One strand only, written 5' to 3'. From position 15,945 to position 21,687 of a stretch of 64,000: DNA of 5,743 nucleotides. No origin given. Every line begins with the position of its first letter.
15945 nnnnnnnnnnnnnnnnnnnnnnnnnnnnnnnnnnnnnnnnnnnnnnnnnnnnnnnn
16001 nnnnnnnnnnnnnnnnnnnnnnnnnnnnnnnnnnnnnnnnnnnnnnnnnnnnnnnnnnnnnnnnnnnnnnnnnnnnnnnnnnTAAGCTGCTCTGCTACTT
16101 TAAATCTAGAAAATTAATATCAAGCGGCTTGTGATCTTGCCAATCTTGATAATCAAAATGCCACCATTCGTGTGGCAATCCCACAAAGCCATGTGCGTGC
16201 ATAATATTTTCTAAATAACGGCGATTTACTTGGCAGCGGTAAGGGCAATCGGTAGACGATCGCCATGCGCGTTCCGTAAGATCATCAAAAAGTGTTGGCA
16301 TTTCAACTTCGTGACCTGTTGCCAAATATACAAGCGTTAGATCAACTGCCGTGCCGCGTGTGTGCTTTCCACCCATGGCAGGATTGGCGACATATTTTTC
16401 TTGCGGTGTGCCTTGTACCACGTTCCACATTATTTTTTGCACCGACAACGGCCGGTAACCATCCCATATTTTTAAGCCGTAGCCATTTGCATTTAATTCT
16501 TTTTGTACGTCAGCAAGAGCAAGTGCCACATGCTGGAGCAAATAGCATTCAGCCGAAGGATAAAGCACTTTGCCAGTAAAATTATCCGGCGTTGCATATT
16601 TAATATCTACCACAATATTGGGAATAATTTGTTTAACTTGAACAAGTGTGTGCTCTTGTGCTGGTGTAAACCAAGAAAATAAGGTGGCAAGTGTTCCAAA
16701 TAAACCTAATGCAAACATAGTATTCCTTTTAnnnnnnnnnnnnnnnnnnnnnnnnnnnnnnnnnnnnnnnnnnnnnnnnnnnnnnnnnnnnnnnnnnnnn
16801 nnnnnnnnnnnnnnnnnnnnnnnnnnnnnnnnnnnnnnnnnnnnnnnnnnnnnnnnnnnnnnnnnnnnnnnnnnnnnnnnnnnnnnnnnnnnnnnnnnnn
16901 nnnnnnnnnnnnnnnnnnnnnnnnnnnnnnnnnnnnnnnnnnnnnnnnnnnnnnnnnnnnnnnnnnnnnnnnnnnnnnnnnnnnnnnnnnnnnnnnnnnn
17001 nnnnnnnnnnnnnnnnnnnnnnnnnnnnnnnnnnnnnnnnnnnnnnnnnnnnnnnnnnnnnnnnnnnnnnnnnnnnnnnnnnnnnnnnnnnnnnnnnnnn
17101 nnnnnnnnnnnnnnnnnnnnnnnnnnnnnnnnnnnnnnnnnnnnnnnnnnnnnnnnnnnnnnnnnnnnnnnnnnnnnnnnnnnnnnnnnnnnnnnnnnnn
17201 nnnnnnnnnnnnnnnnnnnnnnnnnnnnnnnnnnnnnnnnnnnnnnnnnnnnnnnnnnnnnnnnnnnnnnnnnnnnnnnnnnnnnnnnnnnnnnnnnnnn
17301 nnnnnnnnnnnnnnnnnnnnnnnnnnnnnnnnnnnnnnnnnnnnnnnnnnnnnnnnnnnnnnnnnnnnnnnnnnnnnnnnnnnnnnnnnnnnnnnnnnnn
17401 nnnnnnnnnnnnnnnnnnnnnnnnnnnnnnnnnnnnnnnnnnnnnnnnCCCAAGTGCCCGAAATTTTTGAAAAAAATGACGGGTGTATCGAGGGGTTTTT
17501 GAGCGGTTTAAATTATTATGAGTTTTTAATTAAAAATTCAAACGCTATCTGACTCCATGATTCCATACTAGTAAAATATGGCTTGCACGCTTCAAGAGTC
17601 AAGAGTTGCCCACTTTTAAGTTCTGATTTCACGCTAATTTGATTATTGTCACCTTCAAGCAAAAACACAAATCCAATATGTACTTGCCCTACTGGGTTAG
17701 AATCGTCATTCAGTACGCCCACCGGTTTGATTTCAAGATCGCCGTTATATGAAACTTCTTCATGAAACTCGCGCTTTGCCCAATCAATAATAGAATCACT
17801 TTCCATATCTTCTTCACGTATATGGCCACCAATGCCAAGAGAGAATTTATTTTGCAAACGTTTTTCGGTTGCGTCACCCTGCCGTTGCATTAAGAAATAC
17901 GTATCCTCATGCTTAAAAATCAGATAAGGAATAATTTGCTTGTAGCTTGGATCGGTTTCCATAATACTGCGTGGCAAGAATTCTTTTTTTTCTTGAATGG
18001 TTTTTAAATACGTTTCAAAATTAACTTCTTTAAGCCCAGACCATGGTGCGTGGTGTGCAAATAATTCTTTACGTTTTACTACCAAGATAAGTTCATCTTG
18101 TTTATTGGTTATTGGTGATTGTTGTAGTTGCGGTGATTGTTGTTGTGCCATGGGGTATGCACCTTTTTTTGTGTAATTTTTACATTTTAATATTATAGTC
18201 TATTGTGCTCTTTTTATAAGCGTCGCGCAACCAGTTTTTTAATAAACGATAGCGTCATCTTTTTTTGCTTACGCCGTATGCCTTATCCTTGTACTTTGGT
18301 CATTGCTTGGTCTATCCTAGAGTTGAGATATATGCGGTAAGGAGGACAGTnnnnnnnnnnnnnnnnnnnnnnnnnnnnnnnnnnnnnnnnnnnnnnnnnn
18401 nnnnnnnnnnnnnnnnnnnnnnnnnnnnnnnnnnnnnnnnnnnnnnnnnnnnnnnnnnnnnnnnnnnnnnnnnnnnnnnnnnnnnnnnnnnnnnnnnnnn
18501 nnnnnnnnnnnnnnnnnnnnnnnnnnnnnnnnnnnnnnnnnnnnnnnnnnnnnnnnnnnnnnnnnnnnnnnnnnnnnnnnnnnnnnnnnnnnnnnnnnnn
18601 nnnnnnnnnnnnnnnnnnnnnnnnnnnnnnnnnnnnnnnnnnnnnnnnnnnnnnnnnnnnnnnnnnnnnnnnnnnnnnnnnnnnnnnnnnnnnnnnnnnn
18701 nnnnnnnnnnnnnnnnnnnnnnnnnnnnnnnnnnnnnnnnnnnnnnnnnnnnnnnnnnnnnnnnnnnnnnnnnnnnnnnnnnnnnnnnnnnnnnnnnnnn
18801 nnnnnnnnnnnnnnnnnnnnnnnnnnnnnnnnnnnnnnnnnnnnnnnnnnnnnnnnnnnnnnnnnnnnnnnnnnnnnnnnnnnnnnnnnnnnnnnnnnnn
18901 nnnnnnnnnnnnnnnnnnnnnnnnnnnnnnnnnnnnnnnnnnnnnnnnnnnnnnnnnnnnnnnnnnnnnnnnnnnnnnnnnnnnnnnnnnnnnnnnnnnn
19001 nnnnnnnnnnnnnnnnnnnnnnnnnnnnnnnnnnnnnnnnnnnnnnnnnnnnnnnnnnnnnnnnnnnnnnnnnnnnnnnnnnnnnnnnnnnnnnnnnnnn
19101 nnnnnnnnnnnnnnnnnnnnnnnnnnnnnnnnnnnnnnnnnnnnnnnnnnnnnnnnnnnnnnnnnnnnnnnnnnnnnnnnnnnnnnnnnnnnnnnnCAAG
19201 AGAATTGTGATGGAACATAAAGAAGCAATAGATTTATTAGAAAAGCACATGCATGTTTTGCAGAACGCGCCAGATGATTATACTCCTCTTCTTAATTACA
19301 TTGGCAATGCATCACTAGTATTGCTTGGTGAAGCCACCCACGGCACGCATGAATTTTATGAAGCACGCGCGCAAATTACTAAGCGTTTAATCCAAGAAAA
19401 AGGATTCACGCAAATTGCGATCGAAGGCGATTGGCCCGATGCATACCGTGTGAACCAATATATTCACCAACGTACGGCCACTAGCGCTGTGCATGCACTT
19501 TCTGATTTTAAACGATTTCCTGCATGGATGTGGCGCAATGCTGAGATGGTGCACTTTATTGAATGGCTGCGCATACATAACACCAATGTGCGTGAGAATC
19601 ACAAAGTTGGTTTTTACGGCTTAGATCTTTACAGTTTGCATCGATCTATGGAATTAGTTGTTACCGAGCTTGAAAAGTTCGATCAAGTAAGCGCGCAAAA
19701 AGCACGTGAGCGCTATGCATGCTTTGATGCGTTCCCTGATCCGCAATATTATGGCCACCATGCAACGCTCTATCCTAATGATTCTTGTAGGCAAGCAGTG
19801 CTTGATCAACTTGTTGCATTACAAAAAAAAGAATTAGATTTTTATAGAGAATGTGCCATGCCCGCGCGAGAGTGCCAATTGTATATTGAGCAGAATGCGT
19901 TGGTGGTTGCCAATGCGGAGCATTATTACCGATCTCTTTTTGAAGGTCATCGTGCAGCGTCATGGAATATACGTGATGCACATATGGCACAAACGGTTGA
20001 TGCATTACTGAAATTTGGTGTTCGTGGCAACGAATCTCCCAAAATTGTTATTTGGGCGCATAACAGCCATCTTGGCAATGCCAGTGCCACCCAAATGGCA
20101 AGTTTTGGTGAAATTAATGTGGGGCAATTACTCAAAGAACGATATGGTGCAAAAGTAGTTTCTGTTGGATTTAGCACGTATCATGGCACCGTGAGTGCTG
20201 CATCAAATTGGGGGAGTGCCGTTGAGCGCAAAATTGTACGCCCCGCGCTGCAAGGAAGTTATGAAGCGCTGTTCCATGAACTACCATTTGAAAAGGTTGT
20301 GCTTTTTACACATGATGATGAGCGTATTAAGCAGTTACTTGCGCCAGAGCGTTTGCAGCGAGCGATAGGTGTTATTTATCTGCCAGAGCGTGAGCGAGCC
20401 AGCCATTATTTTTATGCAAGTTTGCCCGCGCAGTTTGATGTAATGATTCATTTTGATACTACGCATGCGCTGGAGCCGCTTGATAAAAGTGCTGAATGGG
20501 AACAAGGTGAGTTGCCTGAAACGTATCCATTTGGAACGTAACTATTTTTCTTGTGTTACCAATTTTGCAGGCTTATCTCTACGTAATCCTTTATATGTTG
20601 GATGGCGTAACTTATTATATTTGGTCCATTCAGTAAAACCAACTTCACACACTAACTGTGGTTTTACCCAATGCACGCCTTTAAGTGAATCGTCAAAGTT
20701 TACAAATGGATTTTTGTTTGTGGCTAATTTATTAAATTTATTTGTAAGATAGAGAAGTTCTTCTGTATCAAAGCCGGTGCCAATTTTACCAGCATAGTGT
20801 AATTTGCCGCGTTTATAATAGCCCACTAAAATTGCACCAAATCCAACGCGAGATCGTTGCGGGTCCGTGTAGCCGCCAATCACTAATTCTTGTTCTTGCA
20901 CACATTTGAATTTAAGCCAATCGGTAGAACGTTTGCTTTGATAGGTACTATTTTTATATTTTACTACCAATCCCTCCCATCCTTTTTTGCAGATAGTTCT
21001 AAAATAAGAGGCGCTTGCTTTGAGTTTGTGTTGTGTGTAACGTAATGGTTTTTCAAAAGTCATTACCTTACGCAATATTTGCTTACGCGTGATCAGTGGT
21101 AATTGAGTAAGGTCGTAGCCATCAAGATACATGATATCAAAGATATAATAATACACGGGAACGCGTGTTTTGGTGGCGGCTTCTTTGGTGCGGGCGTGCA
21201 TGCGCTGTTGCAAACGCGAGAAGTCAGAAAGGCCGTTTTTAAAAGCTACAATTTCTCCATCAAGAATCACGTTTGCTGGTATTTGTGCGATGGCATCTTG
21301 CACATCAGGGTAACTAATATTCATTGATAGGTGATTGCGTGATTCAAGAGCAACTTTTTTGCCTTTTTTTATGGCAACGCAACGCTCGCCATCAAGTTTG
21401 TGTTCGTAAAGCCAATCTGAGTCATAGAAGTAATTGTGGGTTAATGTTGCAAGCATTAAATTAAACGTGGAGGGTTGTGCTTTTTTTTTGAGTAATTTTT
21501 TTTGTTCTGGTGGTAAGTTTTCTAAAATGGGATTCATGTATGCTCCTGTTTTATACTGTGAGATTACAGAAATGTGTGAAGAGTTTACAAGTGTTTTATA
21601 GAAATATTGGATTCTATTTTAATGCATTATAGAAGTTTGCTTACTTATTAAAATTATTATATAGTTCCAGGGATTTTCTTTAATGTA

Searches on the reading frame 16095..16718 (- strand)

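Call 89: search_protein_families(library=pfam, max_evalue=0.00001, proteins=[window:16095-16718:-])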
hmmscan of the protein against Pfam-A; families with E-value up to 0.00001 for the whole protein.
window:16095-16718:- (207 aa): 2 families
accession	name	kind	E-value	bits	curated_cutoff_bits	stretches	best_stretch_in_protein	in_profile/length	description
PF01427.22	Peptidase_M15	-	3.5e-38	131.8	27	1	22-192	2-186/199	D-ala-D-ala dipeptidase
PF02557.22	VanY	-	1.5e-06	28.5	25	1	59-190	3-129/132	D-alanyl-D-alanine carboxypeptidase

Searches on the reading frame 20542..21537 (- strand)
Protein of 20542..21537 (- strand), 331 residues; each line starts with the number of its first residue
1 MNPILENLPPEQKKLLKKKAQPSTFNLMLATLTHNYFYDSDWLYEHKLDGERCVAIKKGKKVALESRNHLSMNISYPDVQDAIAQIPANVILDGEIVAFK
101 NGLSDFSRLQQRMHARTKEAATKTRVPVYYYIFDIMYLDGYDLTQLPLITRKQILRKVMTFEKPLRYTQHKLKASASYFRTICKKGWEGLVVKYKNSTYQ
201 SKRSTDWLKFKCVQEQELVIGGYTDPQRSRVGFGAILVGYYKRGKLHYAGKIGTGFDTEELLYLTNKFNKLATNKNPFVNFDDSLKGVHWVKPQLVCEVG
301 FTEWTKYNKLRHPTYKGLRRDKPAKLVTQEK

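Call 24: search_protein_families(library=pfam, proteins=[window:20542-21537:-])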
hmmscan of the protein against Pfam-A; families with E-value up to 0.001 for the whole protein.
window:20542-21537:- (331 aa): 4 families
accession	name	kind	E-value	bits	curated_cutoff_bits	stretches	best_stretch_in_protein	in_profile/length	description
PF01068.26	DNA_ligase_A_M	-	8.4e-35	120.7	26.2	1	37-211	17-204/204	ATP dependent DNA ligase domain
PF04679.21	DNA_ligase_A_C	-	1.6e-28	99.4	27.5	1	230-322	2-94/94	ATP dependent DNA ligase C terminal region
PF09414.15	RNA_ligase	-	8.5e-08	33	27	1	42-211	3-171/171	RNA ligase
PF01331.24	mRNA_cap_enzyme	-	8.8e-05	22.9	29.6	0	124-215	86-180/194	mRNA capping enzyme, catalytic domain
